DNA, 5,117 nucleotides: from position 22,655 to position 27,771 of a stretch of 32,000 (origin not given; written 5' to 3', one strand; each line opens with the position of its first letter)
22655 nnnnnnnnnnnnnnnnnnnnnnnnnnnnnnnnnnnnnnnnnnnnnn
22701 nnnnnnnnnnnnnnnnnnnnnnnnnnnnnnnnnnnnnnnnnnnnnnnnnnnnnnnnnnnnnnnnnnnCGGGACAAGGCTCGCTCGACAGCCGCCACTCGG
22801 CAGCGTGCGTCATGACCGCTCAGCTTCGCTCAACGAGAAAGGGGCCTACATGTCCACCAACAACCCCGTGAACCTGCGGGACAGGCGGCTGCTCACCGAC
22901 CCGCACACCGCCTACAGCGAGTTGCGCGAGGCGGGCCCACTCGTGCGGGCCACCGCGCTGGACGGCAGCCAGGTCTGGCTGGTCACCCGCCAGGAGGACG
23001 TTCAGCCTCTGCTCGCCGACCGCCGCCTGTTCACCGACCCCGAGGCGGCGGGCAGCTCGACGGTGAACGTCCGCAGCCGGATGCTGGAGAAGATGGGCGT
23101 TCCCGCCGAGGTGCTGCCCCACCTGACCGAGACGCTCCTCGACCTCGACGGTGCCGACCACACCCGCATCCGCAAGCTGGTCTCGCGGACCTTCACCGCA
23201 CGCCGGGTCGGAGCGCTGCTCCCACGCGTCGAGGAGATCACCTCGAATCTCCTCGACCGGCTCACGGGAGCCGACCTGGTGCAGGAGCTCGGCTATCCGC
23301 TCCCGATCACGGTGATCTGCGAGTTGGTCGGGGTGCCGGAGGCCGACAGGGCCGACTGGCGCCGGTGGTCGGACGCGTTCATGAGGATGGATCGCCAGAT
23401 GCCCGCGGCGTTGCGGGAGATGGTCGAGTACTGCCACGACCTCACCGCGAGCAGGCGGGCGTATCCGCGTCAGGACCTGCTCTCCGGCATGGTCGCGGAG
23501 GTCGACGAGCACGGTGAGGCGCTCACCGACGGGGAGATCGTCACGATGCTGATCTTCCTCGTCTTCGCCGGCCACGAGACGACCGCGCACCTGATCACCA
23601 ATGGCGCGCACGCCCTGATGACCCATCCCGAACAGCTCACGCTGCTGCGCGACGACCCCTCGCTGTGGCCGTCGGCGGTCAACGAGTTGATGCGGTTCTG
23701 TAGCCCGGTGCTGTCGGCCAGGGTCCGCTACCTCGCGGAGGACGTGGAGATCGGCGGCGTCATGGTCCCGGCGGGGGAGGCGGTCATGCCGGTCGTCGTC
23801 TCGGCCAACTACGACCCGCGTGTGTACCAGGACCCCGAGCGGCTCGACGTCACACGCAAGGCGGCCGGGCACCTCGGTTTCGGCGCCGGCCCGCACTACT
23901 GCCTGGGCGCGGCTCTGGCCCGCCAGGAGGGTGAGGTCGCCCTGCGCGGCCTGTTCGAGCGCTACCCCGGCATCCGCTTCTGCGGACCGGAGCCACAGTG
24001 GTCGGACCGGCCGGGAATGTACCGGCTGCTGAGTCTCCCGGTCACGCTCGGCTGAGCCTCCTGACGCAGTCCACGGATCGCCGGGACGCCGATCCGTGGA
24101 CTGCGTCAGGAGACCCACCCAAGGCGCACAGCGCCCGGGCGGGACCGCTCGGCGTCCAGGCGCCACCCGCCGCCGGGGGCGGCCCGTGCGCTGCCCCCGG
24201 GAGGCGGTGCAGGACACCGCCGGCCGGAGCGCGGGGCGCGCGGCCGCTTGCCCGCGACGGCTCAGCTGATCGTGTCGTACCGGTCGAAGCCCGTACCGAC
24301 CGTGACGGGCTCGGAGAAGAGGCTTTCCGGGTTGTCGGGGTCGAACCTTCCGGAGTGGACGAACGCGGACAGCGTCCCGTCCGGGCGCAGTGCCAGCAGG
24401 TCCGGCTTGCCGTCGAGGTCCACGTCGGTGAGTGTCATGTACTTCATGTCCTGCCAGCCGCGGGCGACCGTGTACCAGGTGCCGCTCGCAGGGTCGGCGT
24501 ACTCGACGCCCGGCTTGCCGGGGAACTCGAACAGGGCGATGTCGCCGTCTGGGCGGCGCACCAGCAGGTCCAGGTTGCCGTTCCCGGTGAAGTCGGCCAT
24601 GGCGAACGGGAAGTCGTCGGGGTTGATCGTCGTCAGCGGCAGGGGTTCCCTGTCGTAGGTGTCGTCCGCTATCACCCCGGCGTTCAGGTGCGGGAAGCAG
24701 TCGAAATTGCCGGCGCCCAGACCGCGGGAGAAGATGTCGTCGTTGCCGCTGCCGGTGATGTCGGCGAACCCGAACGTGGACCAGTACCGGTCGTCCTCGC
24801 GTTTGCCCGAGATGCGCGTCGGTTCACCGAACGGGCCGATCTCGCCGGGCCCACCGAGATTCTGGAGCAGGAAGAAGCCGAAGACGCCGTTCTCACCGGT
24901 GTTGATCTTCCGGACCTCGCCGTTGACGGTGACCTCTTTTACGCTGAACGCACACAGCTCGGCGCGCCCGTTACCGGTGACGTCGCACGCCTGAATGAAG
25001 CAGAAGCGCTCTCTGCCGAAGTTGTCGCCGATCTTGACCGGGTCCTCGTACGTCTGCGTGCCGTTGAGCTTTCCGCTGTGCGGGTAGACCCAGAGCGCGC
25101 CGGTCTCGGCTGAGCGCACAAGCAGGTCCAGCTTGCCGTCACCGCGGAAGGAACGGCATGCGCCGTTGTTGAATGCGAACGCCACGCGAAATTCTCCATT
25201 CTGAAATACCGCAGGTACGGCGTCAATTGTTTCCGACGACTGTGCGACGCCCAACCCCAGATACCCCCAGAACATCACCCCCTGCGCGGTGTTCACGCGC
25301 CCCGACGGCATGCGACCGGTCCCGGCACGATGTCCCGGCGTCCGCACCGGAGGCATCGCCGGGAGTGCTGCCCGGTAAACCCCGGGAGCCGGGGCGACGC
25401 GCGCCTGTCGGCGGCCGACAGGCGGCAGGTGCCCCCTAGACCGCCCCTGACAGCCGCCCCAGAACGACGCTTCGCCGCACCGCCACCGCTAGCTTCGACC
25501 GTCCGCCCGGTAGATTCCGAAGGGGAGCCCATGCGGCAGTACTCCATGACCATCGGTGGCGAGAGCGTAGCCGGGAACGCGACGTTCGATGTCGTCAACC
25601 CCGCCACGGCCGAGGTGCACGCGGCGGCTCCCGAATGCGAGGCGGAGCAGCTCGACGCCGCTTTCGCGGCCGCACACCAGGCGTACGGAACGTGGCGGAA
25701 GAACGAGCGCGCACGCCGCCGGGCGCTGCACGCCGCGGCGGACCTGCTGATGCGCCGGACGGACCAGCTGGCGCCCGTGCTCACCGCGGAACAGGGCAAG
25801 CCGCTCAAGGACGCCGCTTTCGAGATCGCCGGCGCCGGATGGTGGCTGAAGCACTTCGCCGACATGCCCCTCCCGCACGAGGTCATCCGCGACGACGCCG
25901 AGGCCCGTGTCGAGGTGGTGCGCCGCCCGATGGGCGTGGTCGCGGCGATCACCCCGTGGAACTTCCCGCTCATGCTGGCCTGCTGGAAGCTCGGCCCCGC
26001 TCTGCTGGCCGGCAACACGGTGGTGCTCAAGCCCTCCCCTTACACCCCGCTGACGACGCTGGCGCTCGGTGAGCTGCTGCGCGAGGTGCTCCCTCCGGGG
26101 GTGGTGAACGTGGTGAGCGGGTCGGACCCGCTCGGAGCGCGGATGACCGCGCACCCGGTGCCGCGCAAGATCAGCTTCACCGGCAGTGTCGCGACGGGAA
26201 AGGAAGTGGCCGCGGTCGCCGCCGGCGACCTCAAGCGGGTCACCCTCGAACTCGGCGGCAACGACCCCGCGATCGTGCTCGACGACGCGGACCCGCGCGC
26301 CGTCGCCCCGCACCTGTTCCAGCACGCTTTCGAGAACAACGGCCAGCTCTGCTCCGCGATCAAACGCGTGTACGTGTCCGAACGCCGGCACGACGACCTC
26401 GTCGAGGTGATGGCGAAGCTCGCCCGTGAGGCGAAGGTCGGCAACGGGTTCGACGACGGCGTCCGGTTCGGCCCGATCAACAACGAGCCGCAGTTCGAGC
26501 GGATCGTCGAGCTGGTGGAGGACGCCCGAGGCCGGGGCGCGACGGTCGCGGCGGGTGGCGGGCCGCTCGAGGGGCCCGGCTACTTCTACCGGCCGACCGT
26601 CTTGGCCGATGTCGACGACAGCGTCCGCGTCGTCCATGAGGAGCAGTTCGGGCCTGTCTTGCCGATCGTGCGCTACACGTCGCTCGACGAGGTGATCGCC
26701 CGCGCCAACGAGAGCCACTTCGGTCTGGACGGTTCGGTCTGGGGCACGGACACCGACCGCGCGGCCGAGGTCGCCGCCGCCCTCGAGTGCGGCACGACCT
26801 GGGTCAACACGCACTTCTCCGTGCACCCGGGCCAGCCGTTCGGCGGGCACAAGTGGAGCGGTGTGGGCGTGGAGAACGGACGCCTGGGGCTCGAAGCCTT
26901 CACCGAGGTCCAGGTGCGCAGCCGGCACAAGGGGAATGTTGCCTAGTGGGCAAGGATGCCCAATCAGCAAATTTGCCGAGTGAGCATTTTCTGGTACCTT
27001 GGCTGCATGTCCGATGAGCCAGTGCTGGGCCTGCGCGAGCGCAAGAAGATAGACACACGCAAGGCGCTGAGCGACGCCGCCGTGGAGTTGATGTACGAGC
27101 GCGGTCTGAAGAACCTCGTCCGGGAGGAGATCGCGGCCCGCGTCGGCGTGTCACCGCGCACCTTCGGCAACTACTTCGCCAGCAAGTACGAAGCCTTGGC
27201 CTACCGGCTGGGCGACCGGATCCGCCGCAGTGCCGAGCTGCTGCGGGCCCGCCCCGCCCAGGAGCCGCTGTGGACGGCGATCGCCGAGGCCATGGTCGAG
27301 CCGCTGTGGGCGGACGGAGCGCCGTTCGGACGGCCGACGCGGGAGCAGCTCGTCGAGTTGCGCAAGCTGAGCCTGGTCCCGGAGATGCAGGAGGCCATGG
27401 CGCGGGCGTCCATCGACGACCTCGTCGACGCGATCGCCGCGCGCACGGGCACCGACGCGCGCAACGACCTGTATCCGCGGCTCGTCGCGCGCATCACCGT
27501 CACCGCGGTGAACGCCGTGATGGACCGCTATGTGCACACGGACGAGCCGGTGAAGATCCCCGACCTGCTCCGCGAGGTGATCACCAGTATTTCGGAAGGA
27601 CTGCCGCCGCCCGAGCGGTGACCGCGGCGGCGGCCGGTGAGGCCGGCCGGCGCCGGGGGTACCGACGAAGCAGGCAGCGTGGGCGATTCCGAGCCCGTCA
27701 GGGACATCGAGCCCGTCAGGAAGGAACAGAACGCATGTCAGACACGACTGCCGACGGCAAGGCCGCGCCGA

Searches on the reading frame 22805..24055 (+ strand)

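Call 5: search_protein_families(library=pfam, proteins=[window:22805-24055:+], max_evalue=0.01)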
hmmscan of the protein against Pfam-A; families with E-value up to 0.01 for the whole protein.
window:22805-24055:+ (416 aa): 1 family
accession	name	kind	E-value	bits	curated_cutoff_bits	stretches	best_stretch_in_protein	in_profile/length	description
PF00067.27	p450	-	1.8e-29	103.3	22.8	2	290-387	326-432/462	Cytochrome P450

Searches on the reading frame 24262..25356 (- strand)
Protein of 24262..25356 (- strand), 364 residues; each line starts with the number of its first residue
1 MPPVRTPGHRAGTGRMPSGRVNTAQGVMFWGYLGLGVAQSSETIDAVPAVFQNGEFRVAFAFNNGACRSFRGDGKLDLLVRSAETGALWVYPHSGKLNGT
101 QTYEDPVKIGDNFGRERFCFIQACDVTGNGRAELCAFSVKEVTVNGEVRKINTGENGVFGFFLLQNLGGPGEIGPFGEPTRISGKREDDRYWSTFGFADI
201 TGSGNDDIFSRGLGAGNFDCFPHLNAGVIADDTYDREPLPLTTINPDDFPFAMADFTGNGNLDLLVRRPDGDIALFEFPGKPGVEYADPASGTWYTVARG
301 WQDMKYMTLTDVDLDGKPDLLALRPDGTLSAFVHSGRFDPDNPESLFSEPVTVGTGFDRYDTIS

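Call 16: search_protein_families(library=pfam, proteins=[window:24262-25356:-], max_evalue=0.01)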
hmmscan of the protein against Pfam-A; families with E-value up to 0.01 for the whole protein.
window:24262-25356:- (364 aa): 3 families
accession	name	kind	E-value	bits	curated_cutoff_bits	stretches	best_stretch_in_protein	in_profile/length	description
PF13517.12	FG-GAP_3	-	2.2e-16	60.6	26.9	2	255-321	1-60/61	FG-GAP-like repeat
PF01839.29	FG-GAP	-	1.2e-08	35.1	22.1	0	252-272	6-26/37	FG-GAP repeat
PF12256.14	TcdB_toxin_midN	-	0.00035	20.4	24.8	0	239-272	17-51/181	Insecticide toxin TcdB middle/N-terminal region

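Call 68: search_protein_families(library=ncbifam, proteins=[window:24262-25356:-], max_evalue=0.00001)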
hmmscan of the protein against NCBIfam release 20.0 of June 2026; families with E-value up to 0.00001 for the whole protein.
window:24262-25356:- (364 aa): 0 families

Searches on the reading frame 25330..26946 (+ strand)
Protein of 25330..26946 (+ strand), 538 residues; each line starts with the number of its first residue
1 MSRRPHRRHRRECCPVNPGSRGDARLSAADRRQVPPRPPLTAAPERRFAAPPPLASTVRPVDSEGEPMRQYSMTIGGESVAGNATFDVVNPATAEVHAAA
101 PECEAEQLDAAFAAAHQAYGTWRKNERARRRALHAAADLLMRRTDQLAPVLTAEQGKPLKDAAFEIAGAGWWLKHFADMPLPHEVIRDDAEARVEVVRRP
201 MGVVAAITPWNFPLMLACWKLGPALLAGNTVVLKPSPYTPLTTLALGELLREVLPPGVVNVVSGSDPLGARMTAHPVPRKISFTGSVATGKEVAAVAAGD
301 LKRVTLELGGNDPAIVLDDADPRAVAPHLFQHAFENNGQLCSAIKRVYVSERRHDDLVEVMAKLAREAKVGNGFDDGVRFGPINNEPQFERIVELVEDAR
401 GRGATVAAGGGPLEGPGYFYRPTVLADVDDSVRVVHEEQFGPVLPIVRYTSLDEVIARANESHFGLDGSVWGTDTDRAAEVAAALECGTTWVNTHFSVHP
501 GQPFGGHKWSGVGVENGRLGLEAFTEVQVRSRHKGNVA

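Call 5: search_protein_families(library=pfam, proteins=[window:25330-26946:+], max_evalue=0.01)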
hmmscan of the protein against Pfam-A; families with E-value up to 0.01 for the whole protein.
window:25330-26946:+ (538 aa): 1 family
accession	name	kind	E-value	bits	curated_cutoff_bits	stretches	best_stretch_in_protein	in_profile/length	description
PF00171.27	Aldedh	-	1.1e-148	496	23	1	84-528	7-459/461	Aldehyde dehydrogenase family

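Call 13: find_encoding_contigs(protein=window:25330-26946:+, flank=10000, max_places=6)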
Protein window:25330-26946:+ (538 aa): no gene with exactly this product is on record in the collection.

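Call 68: search_protein_families(library=ncbifam, proteins=[window:25330-26946:+], max_evalue=0.00001)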
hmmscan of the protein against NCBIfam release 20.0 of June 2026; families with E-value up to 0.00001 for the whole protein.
window:25330-26946:+ (538 aa): 43 families (the best 25 are shown)
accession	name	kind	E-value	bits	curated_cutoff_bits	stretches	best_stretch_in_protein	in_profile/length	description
NF010000.0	PRK13473.1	subfamily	1.4e-128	429.5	615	1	70-528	2-468/475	aminobutyraldehyde dehydrogenase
TIGR01804.1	BADH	equivalog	1.7e-117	392.8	668.6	1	82-527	11-466/467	betaine-aldehyde dehydrogenase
NF045735.1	PaDhStyDPseudo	equivalog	7.9e-117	390.9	850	1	72-528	4-477/483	phenylacetaldehyde dehydrogenase StyD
NF009725.0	PRK13252.1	equivalog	3.3e-112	375.4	593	1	71-528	7-475/488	betaine-aldehyde dehydrogenase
TIGR01780.1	SSADH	subfamily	7.2e-112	374.5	646.35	1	88-527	1-447/448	succinate-semialdehyde dehydrogenase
NF006916.0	PRK09407.1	equivalog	2.8e-108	362.8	521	1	78-529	28-489/526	succinic semialdehyde dehydrogenase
TIGR03374.1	ABALDH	equivalog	1.7e-105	353.6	909.3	1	71-527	2-466/472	aminobutyraldehyde dehydrogenase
TIGR02299.1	HpaE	equivalog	1e-103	347.5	638.35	1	74-528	4-472/488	5-carboxymethyl-2-hydroxymuconate semialdehyde dehydrogenase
NF007497.0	PRK10090.1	equivalog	6.8e-101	338.4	500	1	68-529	4-474/480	aldehyde dehydrogenase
NF008415.0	PRK11241.1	equivalog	2e-100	336.8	828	1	82-528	24-476/482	NADP-dependent succinate-semialdehyde dehydrogenase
NF045736.1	PaDhStyDRhodo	equivalog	1.1e-99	334.1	800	1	80-529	14-474/479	phenylacetaldehyde dehydrogenase StyD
TIGR04284.1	aldehy_Rv0768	hypoth_equivalog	6.3e-99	332.1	775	1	73-529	3-475/480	aldehyde dehydrogenase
TIGR03216.1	OH_muco_semi_DH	equivalog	7e-99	331.6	693.25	1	75-528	5-475/481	2-hydroxymuconic semialdehyde dehydrogenase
NF040648.1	lactal_redase_Meth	equivalog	8.1e-92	308.6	650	1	73-527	1-457/463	lactaldehyde dehydrogenase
NF002852.0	PRK03137.1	subfamily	3.4e-90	303.3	648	1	68-517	34-496/514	L-glutamate gamma-semialdehyde dehydrogenase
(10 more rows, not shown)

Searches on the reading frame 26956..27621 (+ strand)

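Call 5: search_protein_families(library=pfam, proteins=[window:26956-27621:+], max_evalue=0.01)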
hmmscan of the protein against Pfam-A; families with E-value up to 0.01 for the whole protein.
window:26956-27621:+ (221 aa): 2 families
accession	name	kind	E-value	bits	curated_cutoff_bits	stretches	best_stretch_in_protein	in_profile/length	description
PF17754.6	TetR_C_14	-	9.9e-11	42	22.7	1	104-217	2-112/112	MftR C-terminal domain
PF00440.29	TetR_N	-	4.2e-09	36.5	24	1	40-79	3-42/47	Bacterial regulatory proteins, tetR family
